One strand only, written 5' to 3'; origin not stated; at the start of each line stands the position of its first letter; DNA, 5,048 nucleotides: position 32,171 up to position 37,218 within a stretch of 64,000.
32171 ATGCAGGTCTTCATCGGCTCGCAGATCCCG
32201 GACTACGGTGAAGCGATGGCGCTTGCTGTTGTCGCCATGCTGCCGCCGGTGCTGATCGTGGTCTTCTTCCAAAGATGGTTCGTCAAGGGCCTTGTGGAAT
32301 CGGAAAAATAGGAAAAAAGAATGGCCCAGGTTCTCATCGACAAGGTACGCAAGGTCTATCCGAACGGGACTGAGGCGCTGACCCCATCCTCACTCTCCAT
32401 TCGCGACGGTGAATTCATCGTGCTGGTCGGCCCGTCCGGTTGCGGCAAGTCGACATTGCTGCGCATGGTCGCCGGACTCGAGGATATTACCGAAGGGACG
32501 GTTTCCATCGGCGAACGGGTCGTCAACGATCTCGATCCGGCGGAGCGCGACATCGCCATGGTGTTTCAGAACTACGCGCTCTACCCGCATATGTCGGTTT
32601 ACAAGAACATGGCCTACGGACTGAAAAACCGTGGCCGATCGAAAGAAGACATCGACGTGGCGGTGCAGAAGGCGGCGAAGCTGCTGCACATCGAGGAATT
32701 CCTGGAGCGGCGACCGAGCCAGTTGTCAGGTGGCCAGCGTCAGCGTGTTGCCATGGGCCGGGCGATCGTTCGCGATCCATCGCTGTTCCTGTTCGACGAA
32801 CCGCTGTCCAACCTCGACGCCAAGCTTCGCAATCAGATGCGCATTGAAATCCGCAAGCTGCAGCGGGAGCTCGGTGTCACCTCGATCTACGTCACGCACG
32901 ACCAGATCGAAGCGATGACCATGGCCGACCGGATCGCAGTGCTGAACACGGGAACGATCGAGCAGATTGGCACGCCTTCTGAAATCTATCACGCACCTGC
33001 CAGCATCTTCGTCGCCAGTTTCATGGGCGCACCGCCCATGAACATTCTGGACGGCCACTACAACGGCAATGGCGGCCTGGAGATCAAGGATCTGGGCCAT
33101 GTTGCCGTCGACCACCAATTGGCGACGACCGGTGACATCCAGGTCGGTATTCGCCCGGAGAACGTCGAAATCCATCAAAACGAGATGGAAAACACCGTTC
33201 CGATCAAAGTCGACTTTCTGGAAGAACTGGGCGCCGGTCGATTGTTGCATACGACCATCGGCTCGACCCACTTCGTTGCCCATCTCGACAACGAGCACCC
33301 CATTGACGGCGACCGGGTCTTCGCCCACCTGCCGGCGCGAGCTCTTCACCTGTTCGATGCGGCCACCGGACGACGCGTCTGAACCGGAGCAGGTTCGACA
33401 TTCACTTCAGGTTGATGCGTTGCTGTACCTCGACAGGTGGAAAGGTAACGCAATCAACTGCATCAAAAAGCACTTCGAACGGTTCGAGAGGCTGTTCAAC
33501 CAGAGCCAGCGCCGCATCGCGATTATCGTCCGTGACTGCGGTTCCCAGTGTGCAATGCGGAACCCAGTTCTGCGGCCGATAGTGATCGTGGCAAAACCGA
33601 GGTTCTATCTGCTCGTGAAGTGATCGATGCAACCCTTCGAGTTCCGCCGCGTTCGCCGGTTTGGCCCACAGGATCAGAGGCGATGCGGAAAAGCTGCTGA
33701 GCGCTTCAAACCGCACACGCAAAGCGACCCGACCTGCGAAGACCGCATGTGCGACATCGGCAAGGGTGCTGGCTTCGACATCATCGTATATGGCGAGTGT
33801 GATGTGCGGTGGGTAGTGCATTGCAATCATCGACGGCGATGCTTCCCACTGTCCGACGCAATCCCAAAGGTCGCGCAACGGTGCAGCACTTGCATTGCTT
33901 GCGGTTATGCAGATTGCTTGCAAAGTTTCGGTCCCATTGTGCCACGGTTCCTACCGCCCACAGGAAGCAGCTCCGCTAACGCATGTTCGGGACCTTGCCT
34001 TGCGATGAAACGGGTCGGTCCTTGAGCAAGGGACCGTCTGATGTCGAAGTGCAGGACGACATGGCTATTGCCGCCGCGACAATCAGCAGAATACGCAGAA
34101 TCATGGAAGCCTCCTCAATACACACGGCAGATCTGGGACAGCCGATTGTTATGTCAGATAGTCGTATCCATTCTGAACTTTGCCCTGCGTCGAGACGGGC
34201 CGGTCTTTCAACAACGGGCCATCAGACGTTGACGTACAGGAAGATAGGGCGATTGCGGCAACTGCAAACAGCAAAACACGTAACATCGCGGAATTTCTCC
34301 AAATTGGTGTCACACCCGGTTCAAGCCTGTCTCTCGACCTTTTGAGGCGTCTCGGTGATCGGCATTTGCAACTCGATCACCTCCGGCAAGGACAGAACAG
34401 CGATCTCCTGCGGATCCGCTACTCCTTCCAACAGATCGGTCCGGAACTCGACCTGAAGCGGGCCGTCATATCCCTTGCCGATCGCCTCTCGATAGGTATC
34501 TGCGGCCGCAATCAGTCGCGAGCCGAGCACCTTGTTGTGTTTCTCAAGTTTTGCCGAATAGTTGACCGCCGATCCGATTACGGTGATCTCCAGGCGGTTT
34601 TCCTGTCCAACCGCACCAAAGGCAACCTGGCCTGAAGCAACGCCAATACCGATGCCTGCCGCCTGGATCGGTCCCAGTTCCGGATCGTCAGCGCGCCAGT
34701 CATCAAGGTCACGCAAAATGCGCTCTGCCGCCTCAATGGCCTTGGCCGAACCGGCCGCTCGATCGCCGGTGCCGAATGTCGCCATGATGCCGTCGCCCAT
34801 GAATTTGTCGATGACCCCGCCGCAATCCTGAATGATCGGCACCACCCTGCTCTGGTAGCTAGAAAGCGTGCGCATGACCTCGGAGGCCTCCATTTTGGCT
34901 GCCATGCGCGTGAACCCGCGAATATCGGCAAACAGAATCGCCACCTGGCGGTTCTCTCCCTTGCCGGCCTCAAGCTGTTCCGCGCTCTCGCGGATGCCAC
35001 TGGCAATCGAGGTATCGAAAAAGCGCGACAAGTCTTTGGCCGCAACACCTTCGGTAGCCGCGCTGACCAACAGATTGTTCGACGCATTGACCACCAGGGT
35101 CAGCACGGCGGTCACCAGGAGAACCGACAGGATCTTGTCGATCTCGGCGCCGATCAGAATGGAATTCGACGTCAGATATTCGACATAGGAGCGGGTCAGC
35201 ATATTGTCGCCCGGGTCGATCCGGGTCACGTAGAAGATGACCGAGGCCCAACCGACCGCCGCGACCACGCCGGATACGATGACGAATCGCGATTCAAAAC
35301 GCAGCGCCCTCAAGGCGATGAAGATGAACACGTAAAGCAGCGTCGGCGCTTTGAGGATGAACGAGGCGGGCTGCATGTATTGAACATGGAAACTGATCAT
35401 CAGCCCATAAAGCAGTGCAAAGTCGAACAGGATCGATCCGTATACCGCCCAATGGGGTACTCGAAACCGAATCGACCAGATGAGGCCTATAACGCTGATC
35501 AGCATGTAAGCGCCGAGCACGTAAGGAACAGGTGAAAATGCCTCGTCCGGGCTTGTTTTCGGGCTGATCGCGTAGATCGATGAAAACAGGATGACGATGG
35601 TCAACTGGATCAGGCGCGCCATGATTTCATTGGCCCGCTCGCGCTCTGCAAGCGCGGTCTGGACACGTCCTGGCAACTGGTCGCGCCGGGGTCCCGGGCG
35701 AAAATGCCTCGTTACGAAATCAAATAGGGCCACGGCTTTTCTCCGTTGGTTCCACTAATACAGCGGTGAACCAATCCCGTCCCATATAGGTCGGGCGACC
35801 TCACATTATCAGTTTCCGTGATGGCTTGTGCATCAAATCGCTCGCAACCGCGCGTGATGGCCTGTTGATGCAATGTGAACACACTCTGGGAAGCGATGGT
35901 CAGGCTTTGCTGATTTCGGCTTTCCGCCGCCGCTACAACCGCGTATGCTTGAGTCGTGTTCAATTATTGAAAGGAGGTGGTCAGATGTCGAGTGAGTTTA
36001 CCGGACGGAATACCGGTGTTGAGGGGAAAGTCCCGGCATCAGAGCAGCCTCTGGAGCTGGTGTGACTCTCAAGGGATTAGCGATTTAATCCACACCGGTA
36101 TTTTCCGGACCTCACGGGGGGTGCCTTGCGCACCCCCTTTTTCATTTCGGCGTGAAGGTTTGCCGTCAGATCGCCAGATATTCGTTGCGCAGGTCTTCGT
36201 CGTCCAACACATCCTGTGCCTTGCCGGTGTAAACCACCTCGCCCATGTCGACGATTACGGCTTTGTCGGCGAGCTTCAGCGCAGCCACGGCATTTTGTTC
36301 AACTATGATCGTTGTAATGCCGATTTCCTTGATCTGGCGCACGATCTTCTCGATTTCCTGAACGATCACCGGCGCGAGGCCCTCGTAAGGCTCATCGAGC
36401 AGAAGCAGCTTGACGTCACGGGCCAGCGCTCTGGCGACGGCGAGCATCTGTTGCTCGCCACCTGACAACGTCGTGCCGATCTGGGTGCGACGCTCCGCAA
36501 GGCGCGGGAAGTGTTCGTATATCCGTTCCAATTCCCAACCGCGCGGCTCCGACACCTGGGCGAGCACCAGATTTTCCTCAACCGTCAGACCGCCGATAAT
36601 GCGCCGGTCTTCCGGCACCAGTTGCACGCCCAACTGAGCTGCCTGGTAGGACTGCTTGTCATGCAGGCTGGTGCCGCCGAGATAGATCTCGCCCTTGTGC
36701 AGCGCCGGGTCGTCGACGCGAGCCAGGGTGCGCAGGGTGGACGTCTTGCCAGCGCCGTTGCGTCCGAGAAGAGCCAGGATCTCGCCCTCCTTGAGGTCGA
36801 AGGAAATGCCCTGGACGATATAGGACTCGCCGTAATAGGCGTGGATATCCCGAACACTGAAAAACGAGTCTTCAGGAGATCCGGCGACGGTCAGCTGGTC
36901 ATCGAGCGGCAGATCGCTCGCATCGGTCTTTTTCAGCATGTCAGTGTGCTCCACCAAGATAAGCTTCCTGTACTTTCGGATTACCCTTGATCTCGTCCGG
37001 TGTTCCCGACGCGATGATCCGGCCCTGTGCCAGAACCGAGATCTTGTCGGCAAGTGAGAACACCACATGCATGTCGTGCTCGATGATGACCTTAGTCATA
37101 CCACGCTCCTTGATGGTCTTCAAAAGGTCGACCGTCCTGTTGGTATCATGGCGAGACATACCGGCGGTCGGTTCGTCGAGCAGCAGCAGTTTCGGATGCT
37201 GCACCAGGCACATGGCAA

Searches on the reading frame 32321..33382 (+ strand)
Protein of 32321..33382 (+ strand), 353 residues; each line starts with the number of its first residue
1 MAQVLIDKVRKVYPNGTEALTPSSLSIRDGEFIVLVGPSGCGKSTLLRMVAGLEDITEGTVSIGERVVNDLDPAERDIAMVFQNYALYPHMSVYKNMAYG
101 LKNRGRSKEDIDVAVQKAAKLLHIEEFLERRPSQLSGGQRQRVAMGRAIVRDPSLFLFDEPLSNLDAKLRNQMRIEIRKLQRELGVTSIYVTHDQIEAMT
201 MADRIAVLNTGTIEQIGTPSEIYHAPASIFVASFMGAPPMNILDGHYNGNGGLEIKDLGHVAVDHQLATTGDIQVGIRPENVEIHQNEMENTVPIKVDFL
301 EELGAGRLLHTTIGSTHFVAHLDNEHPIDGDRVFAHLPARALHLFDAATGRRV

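Call 27: search_protein_families(library=pfam, proteins=[window:32321-33382:+], max_evalue=0.001)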
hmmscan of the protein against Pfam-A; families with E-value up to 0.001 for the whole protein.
window:32321-33382:+ (353 aa): 7 families
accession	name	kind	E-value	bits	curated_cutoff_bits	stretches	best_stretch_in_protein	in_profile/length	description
PF00005.33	ABC_tran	-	5.6e-33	114.9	25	1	21-162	2-136/137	ABC transporter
PF08402.16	TOBE_2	-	6.1e-08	33.1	21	1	275-345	1-76/76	TOBE domain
PF13304.12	AAA_21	-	6.2e-06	26.9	27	0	32-56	1-25/304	AAA domain, putative AbiEii toxin, Type IV TA system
PF02463.25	SMC_N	-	7.5e-06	26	40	1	30-208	24-214/220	RecF/RecN/SMC N terminal domain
PF17912.7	OB_MalK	-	8.8e-06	26.9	27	1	236-281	1-52/53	MalK OB fold domain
PF13401.12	AAA_22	-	0.00029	21.6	27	1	29-57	4-32/130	AAA domain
PF03193.22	RsgA_GTPase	-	0.00053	20.3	30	1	29-62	105-138/174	RsgA GTPase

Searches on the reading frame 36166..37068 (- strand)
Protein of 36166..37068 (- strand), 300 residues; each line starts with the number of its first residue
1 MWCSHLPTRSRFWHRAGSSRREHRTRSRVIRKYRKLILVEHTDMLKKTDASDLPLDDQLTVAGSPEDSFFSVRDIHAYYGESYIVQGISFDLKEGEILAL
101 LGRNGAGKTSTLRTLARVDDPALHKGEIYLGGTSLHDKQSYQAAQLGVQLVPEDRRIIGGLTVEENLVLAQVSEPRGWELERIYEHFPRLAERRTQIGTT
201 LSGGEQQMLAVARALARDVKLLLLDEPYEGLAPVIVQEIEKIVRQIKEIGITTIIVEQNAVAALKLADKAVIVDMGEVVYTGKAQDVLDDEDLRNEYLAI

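Call 27: search_protein_families(library=pfam, proteins=[window:36166-37068:-], max_evalue=0.001)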
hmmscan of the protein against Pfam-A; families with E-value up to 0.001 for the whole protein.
window:36166-37068:- (300 aa): 2 families
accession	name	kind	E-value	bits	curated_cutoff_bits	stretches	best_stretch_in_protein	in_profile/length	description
PF00005.33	ABC_tran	-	2.5e-29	103.1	25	1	86-228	2-136/137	ABC transporter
PF13304.12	AAA_21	-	2e-08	35.1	27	0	201-250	238-287/304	AAA domain, putative AbiEii toxin, Type IV TA system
